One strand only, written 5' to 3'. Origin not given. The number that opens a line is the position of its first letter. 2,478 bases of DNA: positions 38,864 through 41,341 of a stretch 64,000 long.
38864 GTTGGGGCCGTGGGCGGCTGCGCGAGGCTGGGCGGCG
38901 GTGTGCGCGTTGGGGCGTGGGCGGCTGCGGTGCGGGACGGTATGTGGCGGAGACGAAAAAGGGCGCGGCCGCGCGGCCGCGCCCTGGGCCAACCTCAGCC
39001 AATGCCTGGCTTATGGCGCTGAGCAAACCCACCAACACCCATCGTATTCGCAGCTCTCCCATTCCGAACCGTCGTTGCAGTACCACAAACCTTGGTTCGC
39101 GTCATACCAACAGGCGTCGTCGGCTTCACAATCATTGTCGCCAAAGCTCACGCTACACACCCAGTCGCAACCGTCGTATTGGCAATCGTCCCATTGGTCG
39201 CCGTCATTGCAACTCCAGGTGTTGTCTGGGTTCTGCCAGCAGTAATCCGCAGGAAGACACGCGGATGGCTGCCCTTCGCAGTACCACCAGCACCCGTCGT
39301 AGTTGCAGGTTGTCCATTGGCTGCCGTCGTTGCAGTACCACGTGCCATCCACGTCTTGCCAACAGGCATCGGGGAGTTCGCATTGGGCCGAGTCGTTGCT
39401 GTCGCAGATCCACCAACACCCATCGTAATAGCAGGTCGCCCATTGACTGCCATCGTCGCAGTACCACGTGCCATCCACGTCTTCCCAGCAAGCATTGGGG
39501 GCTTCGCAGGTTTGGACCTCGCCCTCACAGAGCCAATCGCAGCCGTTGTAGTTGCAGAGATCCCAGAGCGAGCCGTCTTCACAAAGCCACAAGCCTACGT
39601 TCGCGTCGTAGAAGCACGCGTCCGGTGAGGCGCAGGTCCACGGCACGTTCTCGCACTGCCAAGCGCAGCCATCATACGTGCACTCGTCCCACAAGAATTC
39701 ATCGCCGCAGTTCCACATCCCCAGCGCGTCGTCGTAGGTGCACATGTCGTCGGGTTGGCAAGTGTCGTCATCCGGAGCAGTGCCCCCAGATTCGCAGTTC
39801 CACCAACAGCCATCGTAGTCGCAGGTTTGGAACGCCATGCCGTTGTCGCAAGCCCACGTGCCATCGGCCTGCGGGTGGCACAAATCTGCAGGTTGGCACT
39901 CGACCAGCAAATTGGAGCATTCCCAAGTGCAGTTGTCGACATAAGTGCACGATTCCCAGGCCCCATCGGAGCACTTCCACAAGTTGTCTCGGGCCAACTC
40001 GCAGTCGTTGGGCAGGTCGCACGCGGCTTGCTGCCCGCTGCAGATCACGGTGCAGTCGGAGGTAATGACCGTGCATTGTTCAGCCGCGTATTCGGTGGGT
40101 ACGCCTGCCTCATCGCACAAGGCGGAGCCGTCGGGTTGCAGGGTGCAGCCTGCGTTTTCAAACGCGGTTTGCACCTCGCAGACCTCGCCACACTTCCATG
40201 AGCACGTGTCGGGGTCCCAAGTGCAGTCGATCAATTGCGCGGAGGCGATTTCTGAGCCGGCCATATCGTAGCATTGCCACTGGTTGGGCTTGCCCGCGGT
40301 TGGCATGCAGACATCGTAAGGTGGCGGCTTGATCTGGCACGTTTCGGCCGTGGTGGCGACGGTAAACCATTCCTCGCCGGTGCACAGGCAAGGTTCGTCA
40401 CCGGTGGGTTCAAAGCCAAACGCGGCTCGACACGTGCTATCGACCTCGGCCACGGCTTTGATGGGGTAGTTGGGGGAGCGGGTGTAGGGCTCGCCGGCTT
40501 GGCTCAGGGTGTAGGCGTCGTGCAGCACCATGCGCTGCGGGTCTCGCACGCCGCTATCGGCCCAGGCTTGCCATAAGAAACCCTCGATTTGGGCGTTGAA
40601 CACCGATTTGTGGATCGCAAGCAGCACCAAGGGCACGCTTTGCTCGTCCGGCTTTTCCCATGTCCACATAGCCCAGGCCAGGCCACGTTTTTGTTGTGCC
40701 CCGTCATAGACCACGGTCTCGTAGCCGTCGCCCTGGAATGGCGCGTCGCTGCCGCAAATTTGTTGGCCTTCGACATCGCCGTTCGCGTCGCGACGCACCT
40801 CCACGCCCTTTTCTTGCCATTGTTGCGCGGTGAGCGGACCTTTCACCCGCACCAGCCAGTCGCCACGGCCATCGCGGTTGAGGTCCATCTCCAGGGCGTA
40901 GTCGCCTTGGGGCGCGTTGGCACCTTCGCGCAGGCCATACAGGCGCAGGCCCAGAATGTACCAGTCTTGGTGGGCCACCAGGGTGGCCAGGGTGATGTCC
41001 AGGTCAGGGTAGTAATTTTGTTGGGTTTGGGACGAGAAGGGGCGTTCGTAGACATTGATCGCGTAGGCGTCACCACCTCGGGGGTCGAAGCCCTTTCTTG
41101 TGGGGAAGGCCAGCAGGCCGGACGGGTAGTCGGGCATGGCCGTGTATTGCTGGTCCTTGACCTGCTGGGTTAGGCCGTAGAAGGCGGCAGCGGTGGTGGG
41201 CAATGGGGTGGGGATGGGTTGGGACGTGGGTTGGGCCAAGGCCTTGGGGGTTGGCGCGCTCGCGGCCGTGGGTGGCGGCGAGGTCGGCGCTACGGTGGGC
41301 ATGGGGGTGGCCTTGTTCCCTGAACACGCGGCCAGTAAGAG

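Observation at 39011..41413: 800-aa lipoprotein ending in eight tandem 6-cysteine, Trp-rich repeats of a family I cannot place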

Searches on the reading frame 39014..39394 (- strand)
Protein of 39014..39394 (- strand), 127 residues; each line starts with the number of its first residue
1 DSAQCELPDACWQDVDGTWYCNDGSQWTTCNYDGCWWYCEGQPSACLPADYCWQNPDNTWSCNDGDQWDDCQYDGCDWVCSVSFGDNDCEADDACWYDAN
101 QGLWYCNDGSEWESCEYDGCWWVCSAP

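Call 35: predict_structure(alignment_id=A3)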
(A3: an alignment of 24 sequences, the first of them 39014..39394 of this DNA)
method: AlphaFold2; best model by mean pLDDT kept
length: 127 residues; sequences in the alignment: 24
mean_pLDDT: 85.1   pTM: 0.38
mean pLDDT of the five models: 85.1, 79.3, 78.9, 78.4, 77.7
residues with pLDDT >= 90: 55; 70-90: 58; 50-70: 11; < 50: 3
segments of 3 or more residues with pLDDT < 50: none
pLDDT, mean of each block of 10 residues (from residue 1): 80 90 90 93 78 91 87 87 63 89 89 88 81
secondary structure, 60 per line:
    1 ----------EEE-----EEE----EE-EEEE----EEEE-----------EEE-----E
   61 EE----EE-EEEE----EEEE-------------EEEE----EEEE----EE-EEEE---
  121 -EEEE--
elements in order: E11-13 E19-21 E29-32 E37-40 E52-54 E60-62 E70-73 E78-81 E95-98 E103-106 E114-117 E122-125

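Call 46: fold_search(model_id=the predicted structure, library=pdb)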
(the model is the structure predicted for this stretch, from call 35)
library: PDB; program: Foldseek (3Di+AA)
matches with E <= 10: 28; with E <= 0.001: 0
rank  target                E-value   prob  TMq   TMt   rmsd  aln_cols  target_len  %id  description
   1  1gvm_B                5.5e-01  0.12  0.18  0.17  17.1       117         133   17  CHOLINE BINDING DOMAIN OF THE MAJOR AUTOLYSIN (C-LYTA) FROM STREPTOCOCCUS PNEUMONIAE (released 2002-08-01)
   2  2bib                  5.8e-01  0.08  0.17  0.05  15.0       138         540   20  Crystal structure of the complete modular teichioic acid phosphorylcholine esterase Pce (CbpE) from Streptococcus pneumo (released 2005-05-09)
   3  2bml_B                1.1e+00  0.08  0.18  0.18  18.7       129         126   16  Ofloxacin-like antibiotics inhibit pneumococcal cell wall degrading virulence factors (released 2005-03-30)
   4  6gao_A                1.6e+00  0.06  0.11  0.06  15.5        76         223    8  Crystal structure of the T1L reovirus sigma1 coiled coil tail and body (released 2018-04-25)
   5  1a1x                  1.7e+00  0.10  0.17  0.19  17.6        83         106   13  CRYSTAL STRUCTURE OF MTCP-1 INVOLVED IN T CELL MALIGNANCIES (released 1998-05-27)
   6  6gao_B                1.7e+00  0.06  0.11  0.07  14.8        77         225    8  Crystal structure of the T1L reovirus sigma1 coiled coil tail and body (released 2018-04-25)
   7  1qtu                  2.6e+00  0.08  0.16  0.17  19.3        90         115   13  SOLUTION STRUCTURE OF THE ONCOPROTEIN P13MTCP1 (released 2001-01-19)
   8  6gao_C                3.6e+00  0.03  0.11  0.07  15.4        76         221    8  Crystal structure of the T1L reovirus sigma1 coiled coil tail and body (released 2018-04-25)
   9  3hia_C                3.8e+00  0.06  0.15  0.22  15.6        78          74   18  Crystal structure of the choline binding domain of Spr1274 in Streptococcus pneumoniae (released 2009-08-04)
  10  2qqs_B                4.0e+00  0.01  0.08  0.10  21.6        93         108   12  JMJD2A tandem tudor domains in complex with a trimethylated histone H4-K20 peptide (released 2007-12-11)
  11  1h8g_A                4.2e+00  0.04  0.14  0.18  13.9        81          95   15  C-terminal domain of the major autolysin (C-LytA) from Streptococcus pneumoniae (released 2002-01-31)
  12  1h8g_B                4.2e+00  0.03  0.15  0.19  15.5       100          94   17  C-terminal domain of the major autolysin (C-LytA) from Streptococcus pneumoniae (released 2002-01-31)
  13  5c0w_H                4.2e+00  0.02  0.13  0.08  12.3        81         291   12  Structure of a 12-subunit nuclear exosome complex bound to single-stranded RNA substrates (released 2015-07-29)
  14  8z5u_AR               4.7e+00  0.03  0.10  0.06  13.5        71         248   18  Cryo-EM structure of the rod-export apparatus with partial hook within the polar flagellar motor (released 2025-10-22)
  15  2wwd_A                5.3e+00  0.02  0.16  0.07  14.7       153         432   14  3D-structure of the modular autolysin LytC from Streptococcus pneumoniae in complex with pneummococcal peptidoglycan f (released 2010-04-21)
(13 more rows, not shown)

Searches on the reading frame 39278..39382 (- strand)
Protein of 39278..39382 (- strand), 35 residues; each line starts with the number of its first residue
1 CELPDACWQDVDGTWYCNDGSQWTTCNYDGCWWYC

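Call 26: search_protein_representatives(alignment_id=A1)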
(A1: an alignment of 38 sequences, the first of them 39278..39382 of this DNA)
Query: 38 sequences, 36 profile positions. Proteins with E-value up to 0.001 (for the whole library): 8; up to 1e-10: 5; up to 1e-30: 1. The best 8 are listed.
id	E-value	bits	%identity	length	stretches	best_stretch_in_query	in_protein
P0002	5.9e-68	241.0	-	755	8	1-36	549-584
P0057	1.2e-14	70.5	-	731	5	2-36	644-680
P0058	3.6e-14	68.9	-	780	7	1-36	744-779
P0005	6.1e-14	68.2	-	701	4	1-36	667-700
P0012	4.2e-13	65.5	-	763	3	1-36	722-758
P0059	7.6e-08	48.7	-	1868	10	4-24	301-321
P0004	1.2e-07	48.1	-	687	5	1-36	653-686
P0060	3.7e-07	46.5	-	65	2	1-36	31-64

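Call 54: search_solved_structures(query=A1, max_evalue=10, show_alignments=3)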
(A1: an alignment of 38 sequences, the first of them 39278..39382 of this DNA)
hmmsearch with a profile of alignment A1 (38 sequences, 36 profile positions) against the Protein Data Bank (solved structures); distinct sequences matched with E-value up to 10: 11.
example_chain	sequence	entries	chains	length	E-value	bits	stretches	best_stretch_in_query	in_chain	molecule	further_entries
7ar7_o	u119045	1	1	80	0.038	17.6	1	5-30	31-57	NADH dehydrogenase [ubiquinone] 1 beta subcomplex subunit 7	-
7a23_b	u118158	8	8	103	0.064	16.9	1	5-30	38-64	B18 | NADH dehydrogenase [ubiquinone] 1 beta subcomplex subunit 7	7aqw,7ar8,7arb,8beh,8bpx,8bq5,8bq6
7zm7_8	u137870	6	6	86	0.087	16.5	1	5-29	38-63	NADH dehydrogenase [ubiquinone] 1 beta subcomplex subunit 7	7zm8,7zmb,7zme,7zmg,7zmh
8e73_B7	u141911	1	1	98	0.57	13.9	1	5-30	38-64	NDUB7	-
6e9q_A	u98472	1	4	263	0.99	13.1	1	5-36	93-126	Bovine ultralong antibody BOV-6 heavy chain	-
2wbs_A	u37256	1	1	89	3.3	11.4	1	26-35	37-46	KRUEPPEL-LIKE FACTOR 4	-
2wbu_A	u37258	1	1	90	3.4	11.4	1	26-35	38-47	KRUEPPEL-LIKE FACTOR 4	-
5kea_A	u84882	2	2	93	3.7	11.3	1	26-35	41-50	Krueppel-like factor 4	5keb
5ke6_A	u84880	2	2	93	3.7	11.3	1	26-35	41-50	Krueppel-like factor 4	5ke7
5ke8_A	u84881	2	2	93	3.7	11.3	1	26-35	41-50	Krueppel-like factor 4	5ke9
4m9e_A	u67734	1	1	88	4.2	11.1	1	26-35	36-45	Krueppel-like factor 4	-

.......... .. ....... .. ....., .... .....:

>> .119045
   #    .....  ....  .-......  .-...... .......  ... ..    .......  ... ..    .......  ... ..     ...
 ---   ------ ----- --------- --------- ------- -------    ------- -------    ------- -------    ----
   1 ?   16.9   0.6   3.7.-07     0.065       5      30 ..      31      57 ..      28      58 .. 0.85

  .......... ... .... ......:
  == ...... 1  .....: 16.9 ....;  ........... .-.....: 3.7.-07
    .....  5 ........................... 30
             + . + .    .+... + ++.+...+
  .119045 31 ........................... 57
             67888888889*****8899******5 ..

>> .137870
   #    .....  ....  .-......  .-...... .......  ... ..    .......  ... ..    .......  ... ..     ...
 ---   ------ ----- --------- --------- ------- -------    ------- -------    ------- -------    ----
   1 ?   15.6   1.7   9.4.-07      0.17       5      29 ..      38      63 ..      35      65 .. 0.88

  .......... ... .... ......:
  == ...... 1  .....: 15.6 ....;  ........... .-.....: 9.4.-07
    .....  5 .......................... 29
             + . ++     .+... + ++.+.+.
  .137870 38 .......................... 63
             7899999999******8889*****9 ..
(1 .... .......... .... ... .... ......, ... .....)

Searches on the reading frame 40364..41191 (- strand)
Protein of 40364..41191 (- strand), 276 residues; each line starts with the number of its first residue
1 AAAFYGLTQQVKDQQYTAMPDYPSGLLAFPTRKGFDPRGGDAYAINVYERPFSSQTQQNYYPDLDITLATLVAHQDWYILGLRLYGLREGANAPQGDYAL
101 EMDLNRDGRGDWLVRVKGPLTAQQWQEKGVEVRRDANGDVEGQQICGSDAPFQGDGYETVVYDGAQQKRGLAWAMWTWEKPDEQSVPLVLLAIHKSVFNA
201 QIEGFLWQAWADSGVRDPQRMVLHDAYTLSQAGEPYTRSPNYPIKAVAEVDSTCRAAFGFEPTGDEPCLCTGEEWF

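Call 30: predict_structure(alignment_id=A2)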
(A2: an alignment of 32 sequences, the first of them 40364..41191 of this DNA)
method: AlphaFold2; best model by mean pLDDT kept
length: 276 residues; sequences in the alignment: 32
mean_pLDDT: 91.4   pTM: 0.91
mean pLDDT of the five models: 91.4, 91.2, 90.6, 88.7, 88.6
residues with pLDDT >= 90: 220; 70-90: 38; 50-70: 13; < 50: 5
segments of 3 or more residues with pLDDT < 50: none
pLDDT, mean of each block of 10 residues (from residue 1): 55 83 90 92 92 96 97 95 97 98 95 98 95 95 89 92 88 96 94 94 95 95 94 95 97 95 90 51
secondary structure, 60 per line:
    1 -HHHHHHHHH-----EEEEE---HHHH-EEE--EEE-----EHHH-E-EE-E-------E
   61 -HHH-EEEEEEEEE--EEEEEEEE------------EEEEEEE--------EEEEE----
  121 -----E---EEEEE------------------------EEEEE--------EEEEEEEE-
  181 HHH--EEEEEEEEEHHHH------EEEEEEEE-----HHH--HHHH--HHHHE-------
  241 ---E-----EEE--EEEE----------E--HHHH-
elements in order: H2-10 E16-20 H24-27 E29-31 E34-36 E66-74 E77-84 E97-103 E112-116 E130-134 E159-163 E172-179 E186-194 H195-198 E205-212 H223-226 H229-232 E250-252 E255-258 H272-275

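Call 44: find_related_loci(query=A4, collection=genome_contigs, flank=5000)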
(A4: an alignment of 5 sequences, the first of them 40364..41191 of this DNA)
Query A4 (276 aa) in genome_contigs; peptide patterns used: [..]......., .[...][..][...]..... (x = any residue, [..] = any of these).
598 stretches matched a pattern (row limit reached: there are more); 89 encode a relative of the query (tblastn E <= 1e-3); the best 80 are kept; 80 distinct loci.
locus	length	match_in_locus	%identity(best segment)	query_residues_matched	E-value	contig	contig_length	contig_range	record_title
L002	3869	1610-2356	51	21-270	2e-78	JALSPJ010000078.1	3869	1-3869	MAG: Anaerolineales bacterium isolate 356-284_metabat2_scaf2bin.041 356-284_scaffold_20297_c1, whole genome shotgun sequ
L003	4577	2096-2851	50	21-274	2e-77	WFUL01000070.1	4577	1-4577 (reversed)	MAG: Anaerolineales bacterium isolate S139_71 k151_215249, whole genome shotgun sequence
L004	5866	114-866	49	21-273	8e-76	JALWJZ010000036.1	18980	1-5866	MAG: Anaerolineales bacterium isolate M17_metabat1_scaf2bin.129 M17_NODE_2364_length_18980_cov_5.291466, whole genome sh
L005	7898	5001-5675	45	37-266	4e-61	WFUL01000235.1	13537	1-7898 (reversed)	MAG: Anaerolineales bacterium isolate S139_71 k151_577089, whole genome shotgun sequence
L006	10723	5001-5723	43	37-274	5e-59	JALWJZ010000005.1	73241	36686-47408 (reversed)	MAG: Anaerolineales bacterium isolate M17_metabat1_scaf2bin.129 M17_NODE_105_length_73241_cov_4.622234, whole genome sho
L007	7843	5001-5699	44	36-273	2e-57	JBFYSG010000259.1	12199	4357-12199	MAG: Chloroflexota bacterium isolate PPR_0234 k121_2913886, whole genome shotgun sequence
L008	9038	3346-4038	43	37-272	6e-57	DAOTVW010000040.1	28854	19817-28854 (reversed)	MAG TPA_asm: Anaerolineales bacterium isolate H111_85 k127_901429, whole genome shotgun sequence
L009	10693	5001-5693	42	37-272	3e-56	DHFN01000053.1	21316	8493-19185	MAG TPA_asm: Anaerolineales bacterium UBA4823 UBA4823_contig_60186, whole genome shotgun sequence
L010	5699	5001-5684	44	37-270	9e-55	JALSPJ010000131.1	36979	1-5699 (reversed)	MAG: Anaerolineales bacterium isolate 356-284_metabat2_scaf2bin.041 356-284_scaffold_350_c1, whole genome shotgun sequen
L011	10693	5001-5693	44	37-272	4e-54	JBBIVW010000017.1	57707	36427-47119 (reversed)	MAG: Anaerolineae bacterium isolate RSS170216_bin_86 NODE_719_length_57707_cov_15.285940, whole genome shotgun sequence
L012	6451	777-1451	42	37-266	6e-54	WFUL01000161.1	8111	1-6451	MAG: Anaerolineales bacterium isolate S139_71 k151_405611, whole genome shotgun sequence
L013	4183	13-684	45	37-266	8e-54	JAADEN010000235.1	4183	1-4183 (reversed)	MAG: Chloroflexota bacterium isolate L_MetaBat.219 contig-127_29540, whole genome shotgun sequence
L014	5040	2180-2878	41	36-273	8e-53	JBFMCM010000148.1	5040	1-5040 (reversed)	MAG: Chloroflexota bacterium isolate MAG193 MAG193_148, whole genome shotgun sequence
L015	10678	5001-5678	42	38-270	8e-50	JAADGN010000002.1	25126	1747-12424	MAG: Chloroflexota bacterium isolate M_MetaBat.120 contig-127_2497, whole genome shotgun sequence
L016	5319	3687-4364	42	38-270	4e-48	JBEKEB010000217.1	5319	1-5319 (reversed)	MAG: Anaerolineales bacterium isolate SPRUCE 197 SPRUCE_197_217, whole genome shotgun sequence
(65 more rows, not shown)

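Call 52: search_protein_families(library=pfam, alignment_id=A2, max_evalue=1)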
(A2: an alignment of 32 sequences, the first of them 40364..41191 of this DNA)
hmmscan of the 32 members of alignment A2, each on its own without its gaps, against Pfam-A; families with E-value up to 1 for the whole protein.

A. member 1, window:40364-41191:- (276 aa): 1 family
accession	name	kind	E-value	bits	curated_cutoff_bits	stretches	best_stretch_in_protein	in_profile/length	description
PF02852.28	Pyr_redox_dim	-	0.13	12.9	25.3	1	43-104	26-87/110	Pyridine nucleotide-disulphide oxidoreductase, dimerisation domain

B. families by the number of members that match (of 32 scanned): 9 families
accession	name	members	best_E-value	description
PF09965.14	DUF2199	2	0.0053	Uncharacterized protein conserved in bacteria (DUF2199)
PF05407.19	Peptidase_C27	1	0.0094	Rubella virus endopeptidase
PF19717.4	DUF6212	1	0.018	Family of unknown function (DUF6212)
PF22408.1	PsV_CP_C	1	0.058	PsV, capsid protein, C-terminal domain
PF01553.26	Acyltransferase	1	0.079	Acyltransferase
PF02852.28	Pyr_redox_dim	1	0.13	Pyridine nucleotide-disulphide oxidoreductase, dimerisation domain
PF21813.2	DUF6882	1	0.17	Family of unknown function (DUF6882)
PF01839.29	FG-GAP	1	0.25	FG-GAP repeat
PF05901.16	Excalibur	1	0.48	Excalibur calcium-binding domain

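Call 53: search_solved_structures(query=A2, max_evalue=10)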
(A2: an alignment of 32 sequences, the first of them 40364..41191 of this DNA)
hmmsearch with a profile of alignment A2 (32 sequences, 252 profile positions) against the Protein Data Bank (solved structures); distinct sequences matched with E-value up to 10: 1.
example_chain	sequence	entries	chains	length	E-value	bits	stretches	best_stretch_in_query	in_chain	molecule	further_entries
2vqg_A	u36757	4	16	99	0.11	14.8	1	47-123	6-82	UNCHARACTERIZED PROTEIN CGL0972 | PUTATIVE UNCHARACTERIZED PROTEIN CGL0972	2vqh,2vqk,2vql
